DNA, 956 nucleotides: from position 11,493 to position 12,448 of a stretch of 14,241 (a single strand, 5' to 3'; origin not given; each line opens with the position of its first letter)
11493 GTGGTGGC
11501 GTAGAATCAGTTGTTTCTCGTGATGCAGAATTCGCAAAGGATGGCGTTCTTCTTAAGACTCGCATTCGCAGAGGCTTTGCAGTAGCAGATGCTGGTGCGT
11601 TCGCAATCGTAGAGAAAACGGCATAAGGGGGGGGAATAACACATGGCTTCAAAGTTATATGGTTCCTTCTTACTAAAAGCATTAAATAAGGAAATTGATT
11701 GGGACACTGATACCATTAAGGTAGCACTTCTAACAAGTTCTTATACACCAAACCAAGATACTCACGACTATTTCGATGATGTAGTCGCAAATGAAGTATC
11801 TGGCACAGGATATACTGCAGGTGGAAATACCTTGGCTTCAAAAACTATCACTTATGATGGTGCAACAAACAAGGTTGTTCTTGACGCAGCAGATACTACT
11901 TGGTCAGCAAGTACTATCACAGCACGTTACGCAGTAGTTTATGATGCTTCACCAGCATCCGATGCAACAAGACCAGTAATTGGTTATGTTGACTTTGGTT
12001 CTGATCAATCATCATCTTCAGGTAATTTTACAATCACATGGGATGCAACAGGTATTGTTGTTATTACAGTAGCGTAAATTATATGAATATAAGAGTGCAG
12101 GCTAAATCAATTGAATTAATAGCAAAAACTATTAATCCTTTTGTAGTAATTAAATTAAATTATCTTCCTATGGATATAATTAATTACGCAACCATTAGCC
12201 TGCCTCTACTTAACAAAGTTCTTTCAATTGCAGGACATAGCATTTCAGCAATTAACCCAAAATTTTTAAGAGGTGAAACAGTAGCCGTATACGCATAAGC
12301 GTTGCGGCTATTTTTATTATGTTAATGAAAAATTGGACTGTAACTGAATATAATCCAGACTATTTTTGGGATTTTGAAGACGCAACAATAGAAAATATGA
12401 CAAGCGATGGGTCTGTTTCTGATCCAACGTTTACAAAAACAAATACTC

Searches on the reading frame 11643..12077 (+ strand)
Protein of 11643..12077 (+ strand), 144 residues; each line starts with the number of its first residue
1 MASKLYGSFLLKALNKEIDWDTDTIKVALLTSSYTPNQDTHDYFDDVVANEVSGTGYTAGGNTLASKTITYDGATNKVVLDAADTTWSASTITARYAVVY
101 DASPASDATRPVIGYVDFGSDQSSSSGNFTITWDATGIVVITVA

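Call 4: search_protein_families(library=phrogs, proteins=[window:11643-12077:+], max_evalue=0.01)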
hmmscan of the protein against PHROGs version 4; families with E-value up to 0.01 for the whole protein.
window:11643-12077:+ (144 aa): 2 families
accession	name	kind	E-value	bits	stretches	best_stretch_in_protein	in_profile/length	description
phrog_644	-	unknown function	1.4e-44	153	1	1-143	4-144/174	-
phrog_26662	-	unknown function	0.00025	22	1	26-105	31-113/151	-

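Call 7: search_protein_families(library=pfam, proteins=[window:11643-12077:+], max_evalue=0.1)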
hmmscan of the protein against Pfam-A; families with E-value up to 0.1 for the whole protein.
window:11643-12077:+ (144 aa): 1 family
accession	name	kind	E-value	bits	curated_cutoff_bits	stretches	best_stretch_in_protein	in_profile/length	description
PF15559.11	DUF4660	-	0.061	14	27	0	8-28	52-72/111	Domain of unknown function (DUF4660)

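Call 27: search_solved_structures(query=window:11643-12077:+, max_evalue=10)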
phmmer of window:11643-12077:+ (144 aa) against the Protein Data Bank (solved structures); distinct sequences matched with E-value up to 10: 1.
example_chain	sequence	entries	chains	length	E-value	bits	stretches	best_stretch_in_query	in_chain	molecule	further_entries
5fu5_A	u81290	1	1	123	0.96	12.9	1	42-88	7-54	CBM77-RFPL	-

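Call 74: search_dna_similar(collection=phages, mode=protein, query=window:11643-12077:+, max_rows=30, max_evalue=0.001)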
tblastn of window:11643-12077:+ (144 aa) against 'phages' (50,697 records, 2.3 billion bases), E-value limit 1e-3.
Records with a match: 435; places in all: 442; records where one place covers at least 80% of the query: 302.
Best place of each record, by identity: 60-80% 8; <60% 427.
By first word of the organism name: Mycobacterium 282; Caulobacter 39; Pseudomonas 37; Gordonia 32; Brevundimonas 8; Xanthomonas 6; Roseobacter 5; Rhodococcus 4; Caudoviricetes 4; Tsukamurella 2; and 13 more.
By host as written in the record: Mycobacterium smegmatis mc2 155 187; Mycobacterium smegmatis mc#155 29; Gordonia terrae 3612 28; Mycobacterium smegmatis mc2155 23; Caulobacter vibrioides CB15 22; Pseudomonas aeruginosa 17; - 16; Mycobacterium sp. 8; and 63 more.
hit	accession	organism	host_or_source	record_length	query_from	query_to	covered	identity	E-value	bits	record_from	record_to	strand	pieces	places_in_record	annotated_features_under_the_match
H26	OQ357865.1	Satellite phage MiniFlayer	Streptomyces mirabilis NRRL B-2400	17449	1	144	100%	72.2%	2e-63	214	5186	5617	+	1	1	6: hypothetical protein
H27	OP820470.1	Gordonia phage Mareelih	Gordonia terrae CAG3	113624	3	144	99%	66.9%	2e-52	182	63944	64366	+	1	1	104: hypothetical protein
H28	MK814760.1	Gordonia phage Forza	Gordonia terrae 3612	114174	3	144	99%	66.9%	2e-52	182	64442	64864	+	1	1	106: hypothetical protein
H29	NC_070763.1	Gordonia phage Forza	Gordonia terrae 3612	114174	3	144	99%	66.9%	2e-52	182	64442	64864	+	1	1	106: hypothetical protein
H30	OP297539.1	Gordonia phage BlueNGold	Gordonia terrae 3612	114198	3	144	99%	66.9%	2e-52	182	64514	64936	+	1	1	105: hypothetical protein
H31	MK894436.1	Gordonia phage Boopy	Gordonia terrae 3612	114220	3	144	99%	66.9%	2e-52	182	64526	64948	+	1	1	106: hypothetical protein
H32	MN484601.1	Gordonia phage Sixama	Gordonia terrae 3612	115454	3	144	99%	64.1%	3e-52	182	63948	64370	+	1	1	104: minor tail protein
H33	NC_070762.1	Gordonia phage Sixama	Gordonia terrae 3612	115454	3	144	99%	64.1%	3e-52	182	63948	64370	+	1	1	104: minor tail protein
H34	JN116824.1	Rhodococcus phage REQ3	Rhodococcus equi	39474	4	144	98%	59.6%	1e-48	172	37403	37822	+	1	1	hypothetical protein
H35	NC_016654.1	Rhodococcus phage REQ3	Rhodococcus equi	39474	4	144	98%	59.6%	1e-48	172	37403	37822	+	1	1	hypothetical protein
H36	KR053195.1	Gordonia phage GMA1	Gordonia malaquae strain BEN700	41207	1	144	100%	57.6%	5e-43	156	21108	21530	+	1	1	hypothetical protein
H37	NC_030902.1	Gordonia phage GMA1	Gordonia malaquae strain BEN700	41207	1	144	100%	57.6%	5e-43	156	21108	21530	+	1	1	hypothetical protein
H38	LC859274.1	Rhodococcus phage ReT1v-2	Prescottella equi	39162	4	144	98%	58.2%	2e-47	169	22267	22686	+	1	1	hypothetical protein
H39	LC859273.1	Rhodococcus phage ReT1v-1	Prescottella equi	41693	4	144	98%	58.2%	2e-47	169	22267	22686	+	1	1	hypothetical protein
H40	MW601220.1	Gordonia phage Guey18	Gordonia terrae 3612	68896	1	144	100%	56.6%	1e-39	146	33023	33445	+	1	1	63: hypothetical protein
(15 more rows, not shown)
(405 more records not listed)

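Call 76: get_annotated_region(hit=H32, flank=6000)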
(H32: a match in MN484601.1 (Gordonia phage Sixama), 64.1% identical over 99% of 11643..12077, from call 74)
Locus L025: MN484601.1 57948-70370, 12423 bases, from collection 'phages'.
description: Gordonia phage Sixama, complete genome.
organism: Gordonia phage Sixama (NCBI taxid 2653271)
taxonomy: Viruses; Duplodnaviria; Heunggongvirae; Uroviricota; Caudoviricetes; Sixamavirus; Sixamavirus sixama
host: Gordonia terrae 3612; source: soil; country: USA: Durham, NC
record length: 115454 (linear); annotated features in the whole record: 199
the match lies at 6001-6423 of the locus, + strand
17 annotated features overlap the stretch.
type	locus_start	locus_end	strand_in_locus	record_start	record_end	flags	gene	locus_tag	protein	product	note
CDS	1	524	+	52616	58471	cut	97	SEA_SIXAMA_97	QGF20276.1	tape measure protein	-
CDS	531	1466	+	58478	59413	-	98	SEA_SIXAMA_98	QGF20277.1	minor tail protein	-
CDS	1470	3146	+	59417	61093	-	99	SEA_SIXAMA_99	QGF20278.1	minor tail protein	-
CDS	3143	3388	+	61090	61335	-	100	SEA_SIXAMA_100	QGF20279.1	hypothetical protein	membrane protein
CDS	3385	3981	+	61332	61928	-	101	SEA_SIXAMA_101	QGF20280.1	hypothetical protein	-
CDS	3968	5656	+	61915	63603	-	102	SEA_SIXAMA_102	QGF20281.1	hypothetical protein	-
CDS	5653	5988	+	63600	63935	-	103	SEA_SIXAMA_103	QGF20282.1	hypothetical protein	-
CDS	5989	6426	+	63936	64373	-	104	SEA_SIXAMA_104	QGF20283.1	minor tail protein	-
CDS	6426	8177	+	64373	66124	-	105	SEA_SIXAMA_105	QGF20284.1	hypothetical protein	-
CDS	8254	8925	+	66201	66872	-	106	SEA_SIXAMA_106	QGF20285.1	lysin A, protease C39 domain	-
CDS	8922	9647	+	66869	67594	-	107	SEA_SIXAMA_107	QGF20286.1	lysin A, N-acetylmuramoyl-L-alanine amidase domain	-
CDS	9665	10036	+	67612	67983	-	108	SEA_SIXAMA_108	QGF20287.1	hypothetical protein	-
CDS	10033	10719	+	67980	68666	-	109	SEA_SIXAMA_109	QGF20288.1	hypothetical protein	cysteine protease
CDS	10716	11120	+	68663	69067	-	110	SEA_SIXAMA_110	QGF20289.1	holin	-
CDS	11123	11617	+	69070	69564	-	111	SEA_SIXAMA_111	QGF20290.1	hypothetical protein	membrane protein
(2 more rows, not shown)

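Call 77: get_annotated_region(hit=H36, flank=6000)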
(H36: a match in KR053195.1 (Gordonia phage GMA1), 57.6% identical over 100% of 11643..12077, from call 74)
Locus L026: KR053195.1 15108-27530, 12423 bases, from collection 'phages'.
description: Gordonia phage GMA1, complete genome.
organism: Gordonia phage GMA1 (NCBI taxid 1647470)
taxonomy: Viruses; Duplodnaviria; Heunggongvirae; Uroviricota; Caudoviricetes
host: Gordonia malaquae strain BEN700; source: -; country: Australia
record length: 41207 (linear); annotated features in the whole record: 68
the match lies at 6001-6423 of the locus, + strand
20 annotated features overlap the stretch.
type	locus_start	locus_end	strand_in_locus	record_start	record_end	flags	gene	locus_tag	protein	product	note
CDS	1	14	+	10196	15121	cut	-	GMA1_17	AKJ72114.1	putative tape measure protein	Orf17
CDS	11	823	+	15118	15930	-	-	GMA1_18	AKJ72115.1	hypothetical protein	Orf18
CDS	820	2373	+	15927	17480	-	-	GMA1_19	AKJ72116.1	hypothetical protein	Orf19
CDS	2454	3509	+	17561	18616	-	-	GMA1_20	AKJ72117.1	putative lysin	Orf20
CDS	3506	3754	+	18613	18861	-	-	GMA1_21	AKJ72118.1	putative holin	Orf21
CDS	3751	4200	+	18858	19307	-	-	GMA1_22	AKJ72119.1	hypothetical protein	Orf22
CDS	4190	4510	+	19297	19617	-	-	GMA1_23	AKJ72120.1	hypothetical protein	Orf23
CDS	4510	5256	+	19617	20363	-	-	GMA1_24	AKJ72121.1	hypothetical protein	Orf24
CDS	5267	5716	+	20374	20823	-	-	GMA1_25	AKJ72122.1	hypothetical protein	Orf25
CDS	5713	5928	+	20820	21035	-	-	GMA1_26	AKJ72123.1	hypothetical protein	Orf26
CDS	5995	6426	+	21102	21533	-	-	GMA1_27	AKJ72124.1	hypothetical protein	Orf27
CDS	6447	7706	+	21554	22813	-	-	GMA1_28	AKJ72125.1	hypothetical protein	Orf28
CDS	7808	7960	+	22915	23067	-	-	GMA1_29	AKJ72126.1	hypothetical protein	Orf29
CDS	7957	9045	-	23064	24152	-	-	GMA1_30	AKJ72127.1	putative integrase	Orf30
CDS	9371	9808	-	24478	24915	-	-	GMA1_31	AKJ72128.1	hypothetical protein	Orf31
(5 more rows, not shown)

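Call 81: search_protein_families(library=pfam, proteins=[L025:6426-8177:+, L026:6447-7706:+, L025:5653-5988:+, L025:3968-5656:+], max_evalue=0.01)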
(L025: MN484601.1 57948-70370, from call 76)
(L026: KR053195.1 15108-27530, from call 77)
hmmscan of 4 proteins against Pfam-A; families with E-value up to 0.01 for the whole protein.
L025:6426-8177:+ (583 aa): 0 families

L026:6447-7706:+ (419 aa): 0 families

L025:5653-5988:+ (111 aa): 1 family
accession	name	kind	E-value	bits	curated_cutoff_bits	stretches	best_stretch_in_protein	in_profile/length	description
PF23926.2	LtfC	-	6.8e-26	91.2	27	1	11-110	2-100/100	LtfC-like, beta-sandwich domain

L025:3968-5656:+ (562 aa): 0 families

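Call 82: search_dna_similar(collection=phages, mode=protein, query=window:11643-12077:+, max_rows=45, max_evalue=0.001, rows=spread)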
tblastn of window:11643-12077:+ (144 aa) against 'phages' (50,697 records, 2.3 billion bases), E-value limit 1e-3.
Records with a match: 435; places in all: 442; records where one place covers at least 80% of the query: 302.
Best place of each record, by identity: 60-80% 8; <60% 427.
By first word of the organism name: Mycobacterium 282; Caulobacter 39; Pseudomonas 37; Gordonia 32; Brevundimonas 8; Xanthomonas 6; Roseobacter 5; Rhodococcus 4; Caudoviricetes 4; Tsukamurella 2; and 13 more.
By host as written in the record: Mycobacterium smegmatis mc2 155 187; Mycobacterium smegmatis mc#155 29; Gordonia terrae 3612 28; Mycobacterium smegmatis mc2155 23; Caulobacter vibrioides CB15 22; Pseudomonas aeruginosa 17; - 16; Mycobacterium sp. 8; and 63 more.
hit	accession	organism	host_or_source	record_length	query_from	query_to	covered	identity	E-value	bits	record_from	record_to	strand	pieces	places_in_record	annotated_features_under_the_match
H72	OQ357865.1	Satellite phage MiniFlayer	Streptomyces mirabilis NRRL B-2400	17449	1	144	100%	72.2%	2e-63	214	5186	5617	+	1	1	6: hypothetical protein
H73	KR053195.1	Gordonia phage GMA1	Gordonia malaquae strain BEN700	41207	1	144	100%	57.6%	5e-43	156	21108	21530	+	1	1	hypothetical protein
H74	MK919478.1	Gordonia phage Ziko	Gordonia terrae 3612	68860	3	144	99%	55.6%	5e-39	144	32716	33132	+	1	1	61: hypothetical protein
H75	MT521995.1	Gordonia phage Moosehead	Gordonia terrae 3612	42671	1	144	100%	49.7%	9e-35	132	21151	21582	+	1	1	26: hypothetical protein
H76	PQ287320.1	Caulobacter phage BL57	Caulobacter vibrioides CB15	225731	1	133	92%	51.5%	4e-28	113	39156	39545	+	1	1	hypothetical protein (x2)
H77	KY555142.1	Caulobacter phage Ccr10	Caulobacter crescentus NA1000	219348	1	133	92%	50.4%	3e-28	114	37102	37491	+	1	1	hypothetical protein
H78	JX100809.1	Caulobacter phage CcrSwift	Caulobacter vibrioides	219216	1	133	92%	50.4%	3e-28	114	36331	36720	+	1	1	hypothetical protein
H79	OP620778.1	Bertelyvirus sp.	Caulobacter vibrioides CB15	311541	1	132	92%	49.6%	2e-25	105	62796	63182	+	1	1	hypothetical protein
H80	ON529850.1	Brevundimonas phage vB_BpoS-Gurke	Brevundimonas pondensis LVF1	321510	1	135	94%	40.7%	1e-20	92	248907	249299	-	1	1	hypothetical protein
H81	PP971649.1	Mycolicibacterium phage phi1_186019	Mycolicibacterium smegmatis strain MC2 ...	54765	14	144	91%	39.9%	3e-6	51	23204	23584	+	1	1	hypothetical protein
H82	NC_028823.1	Mycobacterium phage Bipolar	Mycobacterium smegmatis mc2 155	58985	14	144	91%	39.1%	2e-5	49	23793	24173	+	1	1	hypothetical protein | DNA binding protein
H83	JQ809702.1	Mycobacterium phage Avani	Mycobacterium smegmatis mc2 155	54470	14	144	91%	39.1%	7e-5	47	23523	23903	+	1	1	27: hypothetical protein | 28: helix-turn-helix DNA binding protein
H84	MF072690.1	Mycobacterium phage Porcelain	Mycobacterium smegmatis mc2 155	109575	14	144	91%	38.7%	1e-3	44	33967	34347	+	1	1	hypothetical protein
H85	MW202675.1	Caudoviricetes sp.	Manatee Spring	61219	6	140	94%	37.4%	9e-9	58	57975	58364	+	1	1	hypothetical protein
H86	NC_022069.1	Mycobacterium phage Jabbawokkie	Mycobacterium smegmatis mc2 155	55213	14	137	86%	40.2%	2e-5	48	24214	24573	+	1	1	29: hypothetical protein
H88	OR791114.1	Pseudoalteromonas phage vB_PalP_Y7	Pseudoalteromonas sp. Y7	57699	1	134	93%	35.0%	4e-9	59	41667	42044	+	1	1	minor tail subunit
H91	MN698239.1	Pelagibacter phage HTVC023P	Candidatus Pelagibacter sp. HTCC1062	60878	8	135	89%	33.3%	2e-9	60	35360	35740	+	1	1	hypothetical protein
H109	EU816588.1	Mycobacterium phage Porky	Mycobacterium sp.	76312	14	126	78%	34.8%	5e-5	47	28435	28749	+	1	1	hypothetical protein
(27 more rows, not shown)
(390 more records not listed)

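Call 111: get_annotated_region(hit=H34, flank=5000)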
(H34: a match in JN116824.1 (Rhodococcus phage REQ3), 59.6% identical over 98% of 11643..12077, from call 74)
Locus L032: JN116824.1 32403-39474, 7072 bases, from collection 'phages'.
description: Rhodococcus phage REQ3, complete genome.
organism: Rhodococcus phage REQ3 (NCBI taxid 1109714)
taxonomy: Viruses; Duplodnaviria; Heunggongvirae; Uroviricota; Caudoviricetes
host: Rhodococcus equi; source: wastewater; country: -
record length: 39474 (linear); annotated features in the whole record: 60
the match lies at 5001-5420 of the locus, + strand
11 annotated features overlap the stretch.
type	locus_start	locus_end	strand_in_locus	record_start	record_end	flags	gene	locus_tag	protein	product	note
CDS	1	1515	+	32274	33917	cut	-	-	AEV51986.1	minor tail protein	Orf50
CDS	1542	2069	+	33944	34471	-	-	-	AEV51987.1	hypothetical protein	Orf51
CDS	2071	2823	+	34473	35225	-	-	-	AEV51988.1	lysin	Orf52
CDS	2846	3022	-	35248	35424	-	-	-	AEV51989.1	hypothetical protein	Orf53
CDS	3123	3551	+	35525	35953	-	-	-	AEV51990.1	hypothetical protein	Orf54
CDS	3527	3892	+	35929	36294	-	-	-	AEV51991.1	hypothetical protein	Orf55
CDS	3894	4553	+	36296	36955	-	-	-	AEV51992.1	hypothetical protein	Orf56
CDS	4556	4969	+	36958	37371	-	-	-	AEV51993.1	hypothetical protein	Orf57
CDS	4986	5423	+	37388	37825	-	-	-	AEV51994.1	hypothetical protein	Orf58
CDS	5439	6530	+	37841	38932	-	-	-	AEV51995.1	hypothetical protein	Orf59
CDS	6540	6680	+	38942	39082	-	-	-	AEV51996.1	hypothetical protein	Orf60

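Call 112: get_annotated_region(hit=H40, flank=5000)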
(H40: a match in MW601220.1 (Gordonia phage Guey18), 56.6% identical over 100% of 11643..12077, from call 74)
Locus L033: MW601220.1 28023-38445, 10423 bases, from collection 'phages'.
description: Gordonia phage Guey18, complete genome.
organism: Gordonia phage Guey18 (NCBI taxid 2816465)
taxonomy: Viruses; Duplodnaviria; Heunggongvirae; Uroviricota; Caudoviricetes; Ronaldovirus
host: Gordonia terrae 3612; source: soil; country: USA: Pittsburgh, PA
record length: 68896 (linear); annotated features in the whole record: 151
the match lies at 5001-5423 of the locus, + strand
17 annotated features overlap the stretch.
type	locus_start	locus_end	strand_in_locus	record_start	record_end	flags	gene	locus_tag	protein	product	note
CDS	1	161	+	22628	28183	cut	56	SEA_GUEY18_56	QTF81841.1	tape measure protein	-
CDS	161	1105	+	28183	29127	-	57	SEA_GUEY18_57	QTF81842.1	minor tail protein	-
CDS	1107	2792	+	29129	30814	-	58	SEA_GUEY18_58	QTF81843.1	minor tail protein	-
CDS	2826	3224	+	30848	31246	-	59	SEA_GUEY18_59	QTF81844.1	hypothetical protein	-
CDS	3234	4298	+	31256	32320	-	60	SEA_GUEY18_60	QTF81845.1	minor tail protein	-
CDS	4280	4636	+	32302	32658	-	61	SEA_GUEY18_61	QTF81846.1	hypothetical protein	-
CDS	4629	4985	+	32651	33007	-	62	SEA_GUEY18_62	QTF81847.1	hypothetical protein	-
CDS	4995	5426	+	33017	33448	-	63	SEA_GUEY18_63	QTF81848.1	hypothetical protein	-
CDS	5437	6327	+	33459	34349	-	64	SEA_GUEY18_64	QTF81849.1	hypothetical protein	-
CDS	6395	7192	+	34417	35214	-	65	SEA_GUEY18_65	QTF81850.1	hypothetical protein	-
CDS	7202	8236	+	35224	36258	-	66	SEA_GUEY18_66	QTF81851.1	lysin A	-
CDS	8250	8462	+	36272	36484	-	67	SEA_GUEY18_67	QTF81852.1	holin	-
CDS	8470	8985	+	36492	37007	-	68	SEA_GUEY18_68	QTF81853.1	membrane protein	-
CDS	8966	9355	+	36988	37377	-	69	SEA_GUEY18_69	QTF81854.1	membrane protein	-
CDS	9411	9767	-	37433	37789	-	70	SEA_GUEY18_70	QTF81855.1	Lsr2-like DNA bridging protein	-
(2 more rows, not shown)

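Call 113: get_annotated_region(hit=H77, flank=5000)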
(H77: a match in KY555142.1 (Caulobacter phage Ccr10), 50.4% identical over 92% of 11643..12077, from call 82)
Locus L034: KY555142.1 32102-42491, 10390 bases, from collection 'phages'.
description: Caulobacter phage Ccr10, complete genome.
organism: Caulobacter phage Ccr10 (NCBI taxid 1959735)
taxonomy: Viruses; Duplodnaviria; Heunggongvirae; Uroviricota; Caudoviricetes; Dolichocephalovirinae; Shapirovirus
host: Caulobacter crescentus NA1000; source: -; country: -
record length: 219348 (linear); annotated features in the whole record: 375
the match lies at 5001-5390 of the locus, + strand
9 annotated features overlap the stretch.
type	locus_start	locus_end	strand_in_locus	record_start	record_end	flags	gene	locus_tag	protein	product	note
CDS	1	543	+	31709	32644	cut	-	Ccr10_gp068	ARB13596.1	hypothetical protein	-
CDS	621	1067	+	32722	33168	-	-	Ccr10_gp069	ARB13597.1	hypothetical protein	-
CDS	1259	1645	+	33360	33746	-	-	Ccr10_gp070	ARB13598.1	hypothetical protein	-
CDS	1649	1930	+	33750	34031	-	-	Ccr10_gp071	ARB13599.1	hypothetical protein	-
CDS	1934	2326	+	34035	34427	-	-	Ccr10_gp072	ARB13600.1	hypothetical protein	-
CDS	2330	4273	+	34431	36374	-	-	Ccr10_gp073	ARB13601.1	hypothetical protein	-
CDS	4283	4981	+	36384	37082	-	-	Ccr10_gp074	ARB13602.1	hypothetical protein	-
CDS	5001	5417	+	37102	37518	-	-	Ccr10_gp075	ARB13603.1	hypothetical protein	-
CDS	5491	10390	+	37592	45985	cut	-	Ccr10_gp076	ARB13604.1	hypothetical protein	-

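Call 114: get_annotated_region(hit=H88, flank=5000)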
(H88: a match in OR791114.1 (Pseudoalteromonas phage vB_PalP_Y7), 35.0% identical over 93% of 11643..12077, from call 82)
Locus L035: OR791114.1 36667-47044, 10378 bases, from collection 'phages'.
description: Pseudoalteromonas phage vB_PalP_Y7, complete genome.
organism: Pseudoalteromonas phage vB_PalP_Y7 (NCBI taxid 3096078)
taxonomy: Viruses; Duplodnaviria; Heunggongvirae; Uroviricota; Caudoviricetes
host: Pseudoalteromonas sp. Y7; source: sewage; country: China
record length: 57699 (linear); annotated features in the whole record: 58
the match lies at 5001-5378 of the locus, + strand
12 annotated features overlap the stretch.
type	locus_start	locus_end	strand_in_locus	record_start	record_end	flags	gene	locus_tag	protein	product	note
CDS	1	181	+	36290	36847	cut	-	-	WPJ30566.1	hypothetical protein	-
CDS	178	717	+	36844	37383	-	-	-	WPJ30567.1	hypothetical protein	-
CDS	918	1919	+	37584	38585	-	-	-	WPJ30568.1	hypothetical protein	-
CDS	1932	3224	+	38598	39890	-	-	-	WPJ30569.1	major capsid protein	-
CDS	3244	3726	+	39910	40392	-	-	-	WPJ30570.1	hypothetical protein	-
CDS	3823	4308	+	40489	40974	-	-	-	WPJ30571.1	alanyl-tRNA synthetase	-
CDS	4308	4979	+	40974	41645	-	-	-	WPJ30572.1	structural protein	-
CDS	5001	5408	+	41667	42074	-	-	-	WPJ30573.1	minor tail subunit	-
CDS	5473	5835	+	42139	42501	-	-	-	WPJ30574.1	hypothetical protein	-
CDS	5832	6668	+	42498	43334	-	-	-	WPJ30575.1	hypothetical protein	-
CDS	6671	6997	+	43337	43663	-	-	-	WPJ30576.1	hypothetical protein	-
CDS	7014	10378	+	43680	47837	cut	-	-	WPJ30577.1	hypothetical protein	-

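Call 115: get_annotated_region(hit=H91, flank=5000)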
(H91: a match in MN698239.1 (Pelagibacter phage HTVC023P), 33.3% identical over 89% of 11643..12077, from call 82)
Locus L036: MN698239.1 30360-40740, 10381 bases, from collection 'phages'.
description: Pelagibacter phage HTVC023P, complete genome.
organism: Pelagibacter phage HTVC023P (NCBI taxid 2686455)
taxonomy: Viruses; Duplodnaviria; Heunggongvirae; Uroviricota; Caudoviricetes
host: Candidatus Pelagibacter sp. HTCC1062; source: seawater; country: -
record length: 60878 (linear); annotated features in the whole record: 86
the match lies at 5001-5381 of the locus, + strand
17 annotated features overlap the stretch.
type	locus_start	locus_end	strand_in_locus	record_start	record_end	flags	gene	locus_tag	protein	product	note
CDS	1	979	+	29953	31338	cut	-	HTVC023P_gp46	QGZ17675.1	hypothetical protein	-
CDS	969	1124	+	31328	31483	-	-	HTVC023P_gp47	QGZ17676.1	hypothetical protein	-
CDS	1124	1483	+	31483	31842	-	-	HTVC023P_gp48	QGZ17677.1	hypothetical protein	-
CDS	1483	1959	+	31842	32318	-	-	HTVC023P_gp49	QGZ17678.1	peptidase M15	-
CDS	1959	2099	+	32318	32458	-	-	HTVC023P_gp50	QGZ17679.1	hypothetical protein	-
CDS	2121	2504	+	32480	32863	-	-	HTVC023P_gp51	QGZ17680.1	hypothetical protein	-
CDS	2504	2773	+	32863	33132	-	-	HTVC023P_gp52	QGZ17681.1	hypothetical protein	-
CDS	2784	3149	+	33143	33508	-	-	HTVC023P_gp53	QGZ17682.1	hypothetical protein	-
CDS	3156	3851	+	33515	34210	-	-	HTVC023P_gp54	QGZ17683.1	hypothetical protein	-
CDS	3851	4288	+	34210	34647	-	-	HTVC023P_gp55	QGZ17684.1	hypothetical protein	-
CDS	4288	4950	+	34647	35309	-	-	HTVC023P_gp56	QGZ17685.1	hypothetical protein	-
CDS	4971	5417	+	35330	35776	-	-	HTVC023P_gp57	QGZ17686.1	hypothetical protein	-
CDS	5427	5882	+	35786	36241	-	-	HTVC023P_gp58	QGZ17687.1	hypothetical protein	-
CDS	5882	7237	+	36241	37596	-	-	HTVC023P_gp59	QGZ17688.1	hypothetical protein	-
CDS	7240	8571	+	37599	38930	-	-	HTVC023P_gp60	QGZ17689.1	hypothetical protein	-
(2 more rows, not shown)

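Call 116: get_annotated_region(hit=H109, flank=5000)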
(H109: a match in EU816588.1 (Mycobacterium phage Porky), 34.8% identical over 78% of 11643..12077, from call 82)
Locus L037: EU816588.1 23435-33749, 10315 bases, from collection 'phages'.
description: Mycobacterium phage Porky, complete genome.
organism: Mycobacterium phage Porky (NCBI taxid 2914015)
taxonomy: Viruses; Duplodnaviria; Heunggongvirae; Uroviricota; Caudoviricetes; Kostyavirus; Kostyavirus porky
host: Mycobacterium sp.; source: -; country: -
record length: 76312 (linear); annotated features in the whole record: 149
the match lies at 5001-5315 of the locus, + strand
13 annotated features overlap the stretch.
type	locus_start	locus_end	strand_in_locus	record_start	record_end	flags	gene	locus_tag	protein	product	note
CDS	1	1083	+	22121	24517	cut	-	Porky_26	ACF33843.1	hypothetical protein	gp26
CDS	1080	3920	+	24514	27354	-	-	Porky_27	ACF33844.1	hypothetical protein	gp27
CDS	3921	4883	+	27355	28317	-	-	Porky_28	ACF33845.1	hypothetical protein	gp28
CDS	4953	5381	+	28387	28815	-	-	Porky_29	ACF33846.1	hypothetical protein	gp29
CDS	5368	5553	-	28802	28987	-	-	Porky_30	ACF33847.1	hypothetical protein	gp30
CDS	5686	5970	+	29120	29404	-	-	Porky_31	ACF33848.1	hypothetical protein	gp31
CDS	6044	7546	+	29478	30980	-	-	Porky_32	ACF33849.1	lysin A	gp32; LysA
CDS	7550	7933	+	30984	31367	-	-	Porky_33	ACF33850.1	holin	gp33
CDS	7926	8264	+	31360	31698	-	-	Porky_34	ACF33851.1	hypothetical protein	gp34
CDS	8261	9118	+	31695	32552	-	-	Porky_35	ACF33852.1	lysin B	gp35; LysB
CDS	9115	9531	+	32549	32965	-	-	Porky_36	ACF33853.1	hypothetical protein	gp36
CDS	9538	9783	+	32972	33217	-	-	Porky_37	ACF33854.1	glutaredoxin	gp37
CDS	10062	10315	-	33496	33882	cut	-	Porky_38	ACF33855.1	Lsr2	gp38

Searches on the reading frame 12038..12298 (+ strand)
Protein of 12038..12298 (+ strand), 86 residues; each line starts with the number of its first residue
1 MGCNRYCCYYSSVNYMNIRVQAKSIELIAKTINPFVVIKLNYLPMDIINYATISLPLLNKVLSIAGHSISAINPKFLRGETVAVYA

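Call 8: search_protein_families(library=phrogs, proteins=[window:12038-12298:+], max_evalue=0.1)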
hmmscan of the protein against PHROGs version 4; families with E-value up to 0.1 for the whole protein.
window:12038-12298:+ (86 aa): 1 family
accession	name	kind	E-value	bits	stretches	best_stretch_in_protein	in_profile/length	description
phrog_10397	-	unknown function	0.0048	18.3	1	3-45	39-82/105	-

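Call 44: search_protein_families(library=pfam, proteins=[window:12038-12298:+], max_evalue=0.1)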
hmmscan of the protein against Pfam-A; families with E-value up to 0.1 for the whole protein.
window:12038-12298:+ (86 aa): 0 families
